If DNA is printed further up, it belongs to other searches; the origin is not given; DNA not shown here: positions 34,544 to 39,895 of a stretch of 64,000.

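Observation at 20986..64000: About 43-kb one-strand NRPS supra-operon: 8 carrier domains on 5 proteins, two TE termini, gene order not colinear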

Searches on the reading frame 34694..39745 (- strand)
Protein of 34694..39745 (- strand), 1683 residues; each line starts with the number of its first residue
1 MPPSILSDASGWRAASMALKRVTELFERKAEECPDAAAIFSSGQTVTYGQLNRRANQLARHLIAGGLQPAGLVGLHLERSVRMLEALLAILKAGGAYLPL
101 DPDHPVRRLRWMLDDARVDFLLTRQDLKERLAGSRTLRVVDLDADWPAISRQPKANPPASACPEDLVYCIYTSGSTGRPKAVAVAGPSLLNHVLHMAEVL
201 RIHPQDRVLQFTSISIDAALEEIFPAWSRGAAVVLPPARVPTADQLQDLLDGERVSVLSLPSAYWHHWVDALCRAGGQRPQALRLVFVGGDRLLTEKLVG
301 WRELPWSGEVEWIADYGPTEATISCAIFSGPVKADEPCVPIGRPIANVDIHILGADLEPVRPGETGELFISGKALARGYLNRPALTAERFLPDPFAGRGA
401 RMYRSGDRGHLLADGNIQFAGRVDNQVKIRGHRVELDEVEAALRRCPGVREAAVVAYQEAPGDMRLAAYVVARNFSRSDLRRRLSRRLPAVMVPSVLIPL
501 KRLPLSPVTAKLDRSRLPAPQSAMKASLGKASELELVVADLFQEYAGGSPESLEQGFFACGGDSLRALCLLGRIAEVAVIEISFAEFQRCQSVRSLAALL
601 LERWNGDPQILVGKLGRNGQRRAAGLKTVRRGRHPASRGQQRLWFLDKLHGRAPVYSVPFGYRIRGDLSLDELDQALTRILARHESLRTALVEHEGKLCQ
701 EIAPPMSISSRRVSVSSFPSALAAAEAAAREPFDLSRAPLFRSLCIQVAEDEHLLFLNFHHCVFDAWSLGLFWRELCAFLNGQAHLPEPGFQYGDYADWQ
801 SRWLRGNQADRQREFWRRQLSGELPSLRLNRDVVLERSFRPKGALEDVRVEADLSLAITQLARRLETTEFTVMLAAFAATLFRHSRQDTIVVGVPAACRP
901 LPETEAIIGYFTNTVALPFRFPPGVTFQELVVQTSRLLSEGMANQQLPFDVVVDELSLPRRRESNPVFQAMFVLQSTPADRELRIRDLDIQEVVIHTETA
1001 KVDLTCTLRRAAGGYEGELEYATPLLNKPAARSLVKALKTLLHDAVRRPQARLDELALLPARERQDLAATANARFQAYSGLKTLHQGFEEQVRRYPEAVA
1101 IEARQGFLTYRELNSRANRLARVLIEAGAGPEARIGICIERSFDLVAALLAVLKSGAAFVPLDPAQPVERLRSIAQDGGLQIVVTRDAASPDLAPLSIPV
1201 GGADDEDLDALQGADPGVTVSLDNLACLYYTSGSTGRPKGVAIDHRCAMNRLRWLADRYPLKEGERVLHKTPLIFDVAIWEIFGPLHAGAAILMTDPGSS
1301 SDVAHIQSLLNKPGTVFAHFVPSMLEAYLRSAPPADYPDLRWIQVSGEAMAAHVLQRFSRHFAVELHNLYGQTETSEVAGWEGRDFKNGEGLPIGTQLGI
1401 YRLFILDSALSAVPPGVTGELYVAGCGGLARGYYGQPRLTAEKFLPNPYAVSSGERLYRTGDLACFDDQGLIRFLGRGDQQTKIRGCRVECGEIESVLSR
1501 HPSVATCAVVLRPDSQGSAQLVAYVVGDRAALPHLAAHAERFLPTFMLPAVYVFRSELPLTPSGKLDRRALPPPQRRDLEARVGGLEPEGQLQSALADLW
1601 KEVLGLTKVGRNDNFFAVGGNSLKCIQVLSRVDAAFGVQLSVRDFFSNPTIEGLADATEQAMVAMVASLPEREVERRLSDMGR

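Call 3: search_protein_families(library=pfam, proteins=[window:34694-39745:-], max_evalue=0.00001)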
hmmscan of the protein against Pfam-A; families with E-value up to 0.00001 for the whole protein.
window:34694-39745:- (1683 aa): 4 families
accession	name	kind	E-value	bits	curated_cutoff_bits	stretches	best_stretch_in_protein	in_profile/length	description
PF00501.34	AMP-binding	-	9.7e-148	492.5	29.9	2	1088-1434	1-384/384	AMP-binding enzyme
PF00668.25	Condensation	-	1e-77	262.3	30.6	1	634-1067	5-455/456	Condensation domain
PF13193.12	AMP-binding_C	-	1.5e-24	87.1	24.5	2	1493-1565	1-76/76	AMP-binding enzyme C-terminal domain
PF00550.31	PP-binding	-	2.4e-22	79.4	20.8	2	1595-1657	2-66/67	Phosphopantetheine attachment site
